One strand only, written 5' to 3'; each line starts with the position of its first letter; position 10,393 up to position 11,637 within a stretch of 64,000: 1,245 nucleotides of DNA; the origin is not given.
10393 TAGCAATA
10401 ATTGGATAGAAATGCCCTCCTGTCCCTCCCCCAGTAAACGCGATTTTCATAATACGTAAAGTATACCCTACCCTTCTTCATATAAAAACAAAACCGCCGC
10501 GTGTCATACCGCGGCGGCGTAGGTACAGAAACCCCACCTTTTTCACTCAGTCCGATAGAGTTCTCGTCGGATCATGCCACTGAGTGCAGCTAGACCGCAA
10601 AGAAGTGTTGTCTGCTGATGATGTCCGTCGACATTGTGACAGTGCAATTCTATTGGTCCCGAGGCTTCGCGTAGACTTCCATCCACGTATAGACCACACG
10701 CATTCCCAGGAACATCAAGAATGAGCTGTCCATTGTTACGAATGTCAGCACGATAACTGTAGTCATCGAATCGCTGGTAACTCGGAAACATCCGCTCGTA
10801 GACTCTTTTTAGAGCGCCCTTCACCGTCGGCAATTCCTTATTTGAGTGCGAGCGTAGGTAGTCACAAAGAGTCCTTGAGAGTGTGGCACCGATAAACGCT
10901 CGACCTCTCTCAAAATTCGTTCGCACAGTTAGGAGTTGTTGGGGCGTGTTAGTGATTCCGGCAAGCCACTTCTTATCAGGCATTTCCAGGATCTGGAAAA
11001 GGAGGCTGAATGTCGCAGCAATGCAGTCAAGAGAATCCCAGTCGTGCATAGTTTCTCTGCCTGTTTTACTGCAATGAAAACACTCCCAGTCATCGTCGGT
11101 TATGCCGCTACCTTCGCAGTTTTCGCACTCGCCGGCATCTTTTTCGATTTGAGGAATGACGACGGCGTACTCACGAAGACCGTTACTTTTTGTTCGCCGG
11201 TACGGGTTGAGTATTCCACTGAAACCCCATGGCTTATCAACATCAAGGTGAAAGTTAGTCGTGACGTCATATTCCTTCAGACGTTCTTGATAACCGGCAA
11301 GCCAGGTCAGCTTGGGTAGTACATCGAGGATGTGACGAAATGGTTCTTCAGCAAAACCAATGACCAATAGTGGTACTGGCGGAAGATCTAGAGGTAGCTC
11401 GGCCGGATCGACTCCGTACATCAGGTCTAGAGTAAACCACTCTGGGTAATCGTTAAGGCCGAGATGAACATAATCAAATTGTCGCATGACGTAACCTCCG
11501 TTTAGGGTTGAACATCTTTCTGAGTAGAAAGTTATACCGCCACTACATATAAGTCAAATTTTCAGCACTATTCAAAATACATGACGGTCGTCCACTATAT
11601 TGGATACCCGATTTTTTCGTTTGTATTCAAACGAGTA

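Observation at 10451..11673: Cysteine-rich unknown gene inserted into the dcw cluster between ftsW and murG, with its own terminator-bounded transcription unit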

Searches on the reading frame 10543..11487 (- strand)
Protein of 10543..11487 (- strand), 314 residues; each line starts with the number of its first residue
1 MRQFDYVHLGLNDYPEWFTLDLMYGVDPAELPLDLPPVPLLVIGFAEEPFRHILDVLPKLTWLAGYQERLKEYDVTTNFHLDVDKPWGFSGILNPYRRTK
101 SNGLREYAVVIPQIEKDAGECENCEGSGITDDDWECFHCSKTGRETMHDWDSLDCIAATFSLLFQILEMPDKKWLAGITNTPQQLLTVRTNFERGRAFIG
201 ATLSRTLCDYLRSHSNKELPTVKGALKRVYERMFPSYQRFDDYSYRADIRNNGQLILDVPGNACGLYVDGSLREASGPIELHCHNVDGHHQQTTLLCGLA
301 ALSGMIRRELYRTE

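Call 3: search_protein_families(library=pfam, proteins=[window:10543-11487:-], max_evalue=1)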
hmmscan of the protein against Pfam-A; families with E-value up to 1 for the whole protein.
window:10543-11487:- (314 aa): 0 families

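Call 4: search_protein_families(library=phrogs, proteins=[window:10543-11487:-], max_evalue=1)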
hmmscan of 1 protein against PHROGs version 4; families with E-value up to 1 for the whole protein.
window:10543-11487:- (314 aa): 2 families
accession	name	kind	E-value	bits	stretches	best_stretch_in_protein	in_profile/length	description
phrog_3931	-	unknown function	0.008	17.3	1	117-145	28-56/59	-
phrog_22148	-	unknown function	0.23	12.3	1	105-137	86-127/140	-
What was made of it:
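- On Free-standing homing endonuclease (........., GIY-YIG, HNH): No Pfam or PHROG hit (calls 3, 4).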

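Call 7: find_homologous_proteins(query=window:10543-11487:-, max_evalue=0.001)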
Query window:10543-11487:- (314 aa): 32 proteins with E <= 0.001 among 1053 candidates.
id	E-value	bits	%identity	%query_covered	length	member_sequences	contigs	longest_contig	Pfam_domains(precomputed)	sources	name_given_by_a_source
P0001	2.5e-220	749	100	100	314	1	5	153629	-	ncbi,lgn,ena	-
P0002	3.5e-144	498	68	100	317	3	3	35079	-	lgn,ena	-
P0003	2.9e-142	492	67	99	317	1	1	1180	-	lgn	-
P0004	1.1e-139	484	67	99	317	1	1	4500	-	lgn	-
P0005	1.6e-138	480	66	99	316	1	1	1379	-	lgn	-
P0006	3.5e-128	446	61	99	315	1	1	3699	-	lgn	-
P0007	1.3e-116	408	58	99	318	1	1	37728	-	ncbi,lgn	-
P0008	1.6e-114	401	59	99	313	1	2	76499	-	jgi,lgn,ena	jgi:hypothetical protein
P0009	4.0e-108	380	56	96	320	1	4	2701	-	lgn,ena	-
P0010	4.0e-108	380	55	99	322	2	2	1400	-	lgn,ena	-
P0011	5.6e-106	373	54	96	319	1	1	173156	-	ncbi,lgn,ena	-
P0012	1.1e-104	368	53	99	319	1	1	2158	-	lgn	-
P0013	2.5e-102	361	53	97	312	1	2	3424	-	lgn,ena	-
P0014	1.1e-101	359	55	97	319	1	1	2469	-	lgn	-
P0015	1.1e-99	352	52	99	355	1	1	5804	-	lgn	-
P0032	3.4e-62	229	44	98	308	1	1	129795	-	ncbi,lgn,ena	-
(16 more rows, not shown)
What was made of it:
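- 32 close homologues (call 7).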

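Call 8: search_solved_structures(query=window:10543-11487:-, max_evalue=10)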
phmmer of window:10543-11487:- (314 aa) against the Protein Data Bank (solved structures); distinct sequences matched with E-value up to 10: 0.

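Call 10: find_encoding_contigs(protein=P0011, flank=6000, max_places=2)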
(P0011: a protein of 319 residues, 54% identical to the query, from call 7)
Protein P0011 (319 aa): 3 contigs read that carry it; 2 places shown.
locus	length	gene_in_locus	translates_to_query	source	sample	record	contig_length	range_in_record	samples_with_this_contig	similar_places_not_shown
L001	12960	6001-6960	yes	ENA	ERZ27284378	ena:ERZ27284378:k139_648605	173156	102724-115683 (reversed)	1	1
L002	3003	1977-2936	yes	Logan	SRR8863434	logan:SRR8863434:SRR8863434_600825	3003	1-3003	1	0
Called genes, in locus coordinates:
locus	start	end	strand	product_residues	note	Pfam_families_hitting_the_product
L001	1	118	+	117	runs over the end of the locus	PF01196:Ribosomal_L17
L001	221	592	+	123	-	PF00572:Ribosomal_L13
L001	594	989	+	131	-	PF00380:Ribosomal_S9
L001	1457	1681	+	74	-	PF10049:DUF2283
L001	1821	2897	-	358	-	-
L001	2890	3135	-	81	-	-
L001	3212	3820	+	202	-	PF01025:GrpE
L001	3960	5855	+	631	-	PF00012:HSP70, PF06723:MreB_Mbl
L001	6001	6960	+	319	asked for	-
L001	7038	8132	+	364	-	PF00226:DnaJ, PF01556:DnaJ_C, PF00684:DnaJ_CXXCXGXG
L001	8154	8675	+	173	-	-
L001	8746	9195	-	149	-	-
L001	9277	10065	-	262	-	PF01061:ABC2_membrane, PF12698:ABC2_membrane_3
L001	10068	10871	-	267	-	PF00005:ABC_tran, PF13304:AAA_21 (weak)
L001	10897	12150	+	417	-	PF00579:tRNA-synt_1b, PF22421:SYY_C-terminal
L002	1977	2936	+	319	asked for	-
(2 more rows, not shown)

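Call 11: find_encoding_contigs(protein=P0032, flank=6000, max_places=2)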
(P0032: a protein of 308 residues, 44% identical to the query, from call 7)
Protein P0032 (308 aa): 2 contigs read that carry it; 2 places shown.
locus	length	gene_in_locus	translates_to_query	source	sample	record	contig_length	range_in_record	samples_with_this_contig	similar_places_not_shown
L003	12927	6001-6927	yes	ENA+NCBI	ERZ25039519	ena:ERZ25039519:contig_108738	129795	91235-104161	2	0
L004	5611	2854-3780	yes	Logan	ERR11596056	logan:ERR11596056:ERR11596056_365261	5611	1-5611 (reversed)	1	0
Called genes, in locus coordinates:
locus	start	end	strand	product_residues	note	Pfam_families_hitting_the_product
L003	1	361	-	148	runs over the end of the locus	PF01281:Ribosomal_L9_N, PF03948:Ribosomal_L9_C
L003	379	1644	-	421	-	PF00595:PDZ, PF13180:PDZ_2, PF17820:PDZ_6, PF03572:Peptidase_S41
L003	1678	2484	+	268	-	PF01544:CorA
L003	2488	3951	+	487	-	PF01406:tRNA-synt_1e, PF01921:tRNA-synt_1f (faint), PF09334:tRNA-synt_1g (weak)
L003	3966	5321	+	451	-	PF00772:DnaB, PF03796:DnaB_C, PF13481:AAA_25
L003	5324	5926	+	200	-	PF21176:RecR_HhH (weak), PF01751:Toprim, PF13662:Toprim_4, PF21175:RecR_C (weak)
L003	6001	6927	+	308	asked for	-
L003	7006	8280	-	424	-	PF00270:DEAD, PF04851:ResIII, PF00271:Helicase_C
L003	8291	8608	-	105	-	PF00829:Ribosomal_L21p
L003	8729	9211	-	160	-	-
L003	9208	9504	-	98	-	PF20619:DUF6804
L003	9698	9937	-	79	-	-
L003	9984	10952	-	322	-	PF02646:RmuC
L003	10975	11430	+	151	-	PF09424:YqeY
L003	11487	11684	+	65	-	-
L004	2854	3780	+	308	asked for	-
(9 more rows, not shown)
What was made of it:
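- recR-X-helicase: call 11.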

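Call 14: find_encoding_contigs(protein=P0008, flank=6000, max_places=2)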
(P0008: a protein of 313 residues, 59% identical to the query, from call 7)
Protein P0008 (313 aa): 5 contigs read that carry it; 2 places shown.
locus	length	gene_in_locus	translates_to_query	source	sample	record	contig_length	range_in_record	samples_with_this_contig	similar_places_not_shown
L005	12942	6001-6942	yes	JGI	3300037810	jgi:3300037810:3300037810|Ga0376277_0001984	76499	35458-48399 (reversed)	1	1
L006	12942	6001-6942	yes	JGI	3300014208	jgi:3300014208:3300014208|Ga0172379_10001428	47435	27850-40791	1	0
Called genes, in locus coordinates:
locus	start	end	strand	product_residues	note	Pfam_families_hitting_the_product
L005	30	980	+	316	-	PF01193:RNA_pol_L, PF01000:RNA_pol_A_bac, PF03118:RNA_pol_A_CTD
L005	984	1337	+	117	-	PF01196:Ribosomal_L17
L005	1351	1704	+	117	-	PF00572:Ribosomal_L13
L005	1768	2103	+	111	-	PF00380:Ribosomal_S9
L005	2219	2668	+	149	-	-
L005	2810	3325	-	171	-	-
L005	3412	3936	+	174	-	PF01025:GrpE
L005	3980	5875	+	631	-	PF00012:HSP70, PF06723:MreB_Mbl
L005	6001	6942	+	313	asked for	-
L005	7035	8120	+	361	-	PF00226:DnaJ, PF01556:DnaJ_C, PF00684:DnaJ_CXXCXGXG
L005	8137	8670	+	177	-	-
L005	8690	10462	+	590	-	PF00664:ABC_membrane, PF00005:ABC_tran, PF02463:SMC_N (faint)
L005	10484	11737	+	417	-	PF00579:tRNA-synt_1b, PF22421:SYY_C-terminal, PF01479:S4 (weak)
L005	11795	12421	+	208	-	-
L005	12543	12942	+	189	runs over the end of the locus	PF00657:Lipase_GDSL, PF04311:DUF459 (faint), PF13472:Lipase_GDSL_2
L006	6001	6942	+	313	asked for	-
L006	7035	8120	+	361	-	PF00226:DnaJ, PF01556:DnaJ_C, PF00684:DnaJ_CXXCXGXG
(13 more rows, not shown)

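Call 15: find_encoding_contigs(protein=P0007, flank=6000, max_places=2)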
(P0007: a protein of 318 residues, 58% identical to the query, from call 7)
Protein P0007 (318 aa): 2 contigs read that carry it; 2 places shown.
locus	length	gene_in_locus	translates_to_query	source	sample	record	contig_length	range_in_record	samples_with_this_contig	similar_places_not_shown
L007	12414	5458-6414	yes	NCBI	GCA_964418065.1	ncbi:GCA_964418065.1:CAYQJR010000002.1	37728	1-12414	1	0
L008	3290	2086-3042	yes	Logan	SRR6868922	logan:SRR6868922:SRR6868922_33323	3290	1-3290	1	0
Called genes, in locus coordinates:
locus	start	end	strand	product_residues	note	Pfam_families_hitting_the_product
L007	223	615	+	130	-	-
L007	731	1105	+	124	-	-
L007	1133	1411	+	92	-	-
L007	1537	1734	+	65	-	-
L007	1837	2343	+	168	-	-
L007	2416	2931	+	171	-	PF01025:GrpE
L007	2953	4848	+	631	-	PF00012:HSP70, PF06723:MreB_Mbl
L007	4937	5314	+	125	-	-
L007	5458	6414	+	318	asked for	-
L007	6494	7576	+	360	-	PF00226:DnaJ, PF01556:DnaJ_C, PF00684:DnaJ_CXXCXGXG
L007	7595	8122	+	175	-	-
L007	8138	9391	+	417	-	PF00579:tRNA-synt_1b, PF22421:SYY_C-terminal, PF01479:S4 (faint)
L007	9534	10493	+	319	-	PF00579:tRNA-synt_1b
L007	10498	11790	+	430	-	PF01336:tRNA_anti-codon, PF00152:tRNA-synt_2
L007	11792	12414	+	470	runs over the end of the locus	PF00883:Peptidase_M17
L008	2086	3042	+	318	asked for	-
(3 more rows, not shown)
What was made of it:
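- On dcw (division and cell wall) cluster component: X lies at dnaK-dnaJ or at recR in other Kaiserbacteria (calls 10, 11, 14, 15).
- dnaK-X-dnaJ: calls 10, 14, 15.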

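Call 16: find_encoding_contigs(protein=P0002, flank=6000, max_places=3)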
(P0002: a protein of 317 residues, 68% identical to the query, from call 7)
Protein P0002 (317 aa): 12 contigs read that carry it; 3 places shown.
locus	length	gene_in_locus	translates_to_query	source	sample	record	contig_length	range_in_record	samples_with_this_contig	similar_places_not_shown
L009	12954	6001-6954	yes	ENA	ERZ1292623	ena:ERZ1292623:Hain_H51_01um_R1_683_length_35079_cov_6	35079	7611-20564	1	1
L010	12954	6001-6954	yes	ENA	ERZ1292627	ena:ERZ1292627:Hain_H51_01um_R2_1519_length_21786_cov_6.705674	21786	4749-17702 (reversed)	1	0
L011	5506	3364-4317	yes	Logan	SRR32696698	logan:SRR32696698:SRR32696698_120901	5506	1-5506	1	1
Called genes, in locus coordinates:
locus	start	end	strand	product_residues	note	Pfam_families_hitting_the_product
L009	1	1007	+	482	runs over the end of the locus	PF02789:Peptidase_M17_N (weak), PF00883:Peptidase_M17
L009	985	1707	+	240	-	PF02616:SMC_ScpA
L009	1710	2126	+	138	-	-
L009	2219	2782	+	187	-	PF04079:SMC_ScpB, PF13463:HTH_27 (faint)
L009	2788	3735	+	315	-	PF00768:Peptidase_S11, PF02113:Peptidase_S13 (weak), PF13354:Beta-lactamase2 (weak)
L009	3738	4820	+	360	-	PF00953:Glycos_transf_4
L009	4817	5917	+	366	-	PF01098:FTSW_RODA_SPOVE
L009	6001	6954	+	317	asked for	-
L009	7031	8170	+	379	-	PF03033:Glyco_transf_28, PF04101:Glyco_tran_28_C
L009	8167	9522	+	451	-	PF00749:tRNA-synt_1c, PF19269:Anticodon_2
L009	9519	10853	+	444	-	PF01551:Peptidase_M23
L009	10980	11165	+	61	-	-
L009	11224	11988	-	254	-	PF18306:LDcluster4, PF03641:Lysine_decarbox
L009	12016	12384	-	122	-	-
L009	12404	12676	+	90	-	PF01016:Ribosomal_L27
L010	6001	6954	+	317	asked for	-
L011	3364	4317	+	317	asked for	-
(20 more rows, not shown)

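Call 17: predict_structure(alignment_id=A1)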
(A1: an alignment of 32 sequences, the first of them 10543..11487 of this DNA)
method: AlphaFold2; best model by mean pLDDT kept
length: 314 residues; sequences in the alignment: 32
mean_pLDDT: 88.7   pTM: 0.90
mean pLDDT of the five models: 88.7, 88.5, 87.4, 87.1, 85.7
residues with pLDDT >= 90: 207; 70-90: 84; 50-70: 20; < 50: 3
segments of 3 or more residues with pLDDT < 50: none
pLDDT, mean of each block of 10 residues (from residue 1): 68 90 74 74 93 91 94 95 95 86 87 94 93 89 92 97 92 84 93 91 94 95 96 88 88 92 78 82 85 97 94 64
secondary structure, 60 per line:
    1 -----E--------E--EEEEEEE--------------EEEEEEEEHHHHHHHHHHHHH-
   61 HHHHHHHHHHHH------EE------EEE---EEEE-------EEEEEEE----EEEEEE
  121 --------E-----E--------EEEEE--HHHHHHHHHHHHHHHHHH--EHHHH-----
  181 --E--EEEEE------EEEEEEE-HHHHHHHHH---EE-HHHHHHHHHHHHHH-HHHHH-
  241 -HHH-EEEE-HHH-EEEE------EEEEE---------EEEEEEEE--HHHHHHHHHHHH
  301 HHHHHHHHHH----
elements in order: E18-24 E39-46 H47-59 H61-72 E87-89 E93-96 E104-110 E115-120 E144-148 H151-168 H172-175 E186-190 E197-203 H205-213 H220-233 H235-239 E246-249 E255-258 E265-269 E279-286 H289-310
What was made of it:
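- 10543..11487 (-): ORF 'X', 314 aa. Member of an uncharacterised, apparently Parcubacteria-wide family. DnaJ-type zinc knuckle at C121/C124/C136/C139. Conserved C-terminal motifs PGNAC264GL and C283-H-N-V-D287..Q291-Q292. Call 17 (AF2 pLDDT 88.7, pTM 0.90).
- Fold: AF2 pLDDT 88.7, pTM 0.90 (call 17).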

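Call 23: fold_search(model_id=the predicted structure, library=pdb)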
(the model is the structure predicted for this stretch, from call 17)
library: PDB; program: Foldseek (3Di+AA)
matches with E <= 10: 729; with E <= 0.001: 0
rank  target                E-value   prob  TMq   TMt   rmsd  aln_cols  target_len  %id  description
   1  5l39_E                4.3e-02  0.13  0.16  0.22  16.6       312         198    8  The structure of the fused permuted hexameric shell protein MSM0275 from the RMM microcompartment (released 2016-12-14)
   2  2fld_A                6.2e-02  0.20  0.11  0.18   7.6        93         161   14  I-MsoI Re-Designed for Altered DNA Cleavage Specificity (released 2006-06-06)
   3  1m5x_A                9.4e-02  0.16  0.11  0.18   7.6        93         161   14  Crystal structure of the homing endonuclease I-MsoI bound to its DNA substrate (released 2003-06-03)
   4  2fld_B                1.2e-01  0.15  0.11  0.18   7.5        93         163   14  I-MsoI Re-Designed for Altered DNA Cleavage Specificity (released 2006-06-06)
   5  3x01_A                1.4e-01  0.06  0.13  0.13  19.2       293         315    8  Crystal structure of PIP4KIIBETA complex with AMP (released 2015-10-14)
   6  3mip_A                1.6e-01  0.13  0.11  0.17   8.1        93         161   16  I-MsoI re-designed for altered DNA cleavage specificity (-8GCG) (released 2010-05-19)
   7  1ikg                  1.6e-01  0.05  0.09  0.09  15.7       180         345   11  MICHAELIS COMPLEX OF STREPTOMYCES R61 DD-PEPTIDASE WITH A SPECIFIC PEPTIDOGLYCAN SUBSTRATE FRAGMENT (released 2002-09-11)
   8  8yqt_C                1.7e-01  0.04  0.14  0.13  22.8       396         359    6  African swine fever virus RNA Polymerase-M1249L complex2 (released 2024-11-06)
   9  3fch_A                1.8e-01  0.07  0.14  0.20  19.0       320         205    7  The structure of a previously undetected carboxysome shell protein: CsoS1D from Prochlorococcus marinus MED4 (released 2009-06-16)
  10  3fd2_A                2.3e-01  0.13  0.11  0.11   7.8        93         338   14  Crystal structure of mMsoI/DNA complex with calcium (released 2009-06-30)
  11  3ko2_A                2.3e-01  0.12  0.11  0.17   8.1        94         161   15  I-MsoI re-designed for altered DNA cleavage specificity (-7C) (released 2010-05-19)
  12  3mis_A                2.6e-01  0.11  0.11  0.18   7.6        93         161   14  I-MsoI re-designed for altered DNA cleavage specificity (-8G) (released 2010-05-19)
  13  2ejg_B                3.1e-01  0.10  0.16  0.21   8.9       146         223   11  Crystal Structure Of The Biotin Protein Ligase (Mutation R48A) and Biotin Carboxyl Carrier Protein Complex From Pyroco (released 2008-03-18)
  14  5tbf_A                3.1e-01  0.03  0.14  0.14  17.9       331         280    8  Crystal structure of SeMet derivatives of domain2 and domain 3 of RctB (released 2017-04-12)
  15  1zkj                  3.7e-01  0.02  0.09  0.08  16.6       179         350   13  Structural Basis for the Extended Substrate Spectrum of CMY-10, a Plasmid-Encoded Class C beta-lactamase (released 2006-04-18)
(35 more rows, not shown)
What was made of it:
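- There are weak, non-significant Foldseek hits to the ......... enzyme I-MsoI (call 23). The I-MsoI hits have E about 0.06, probability 0.2 and TM-score 0.1-0.2 (call 23).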
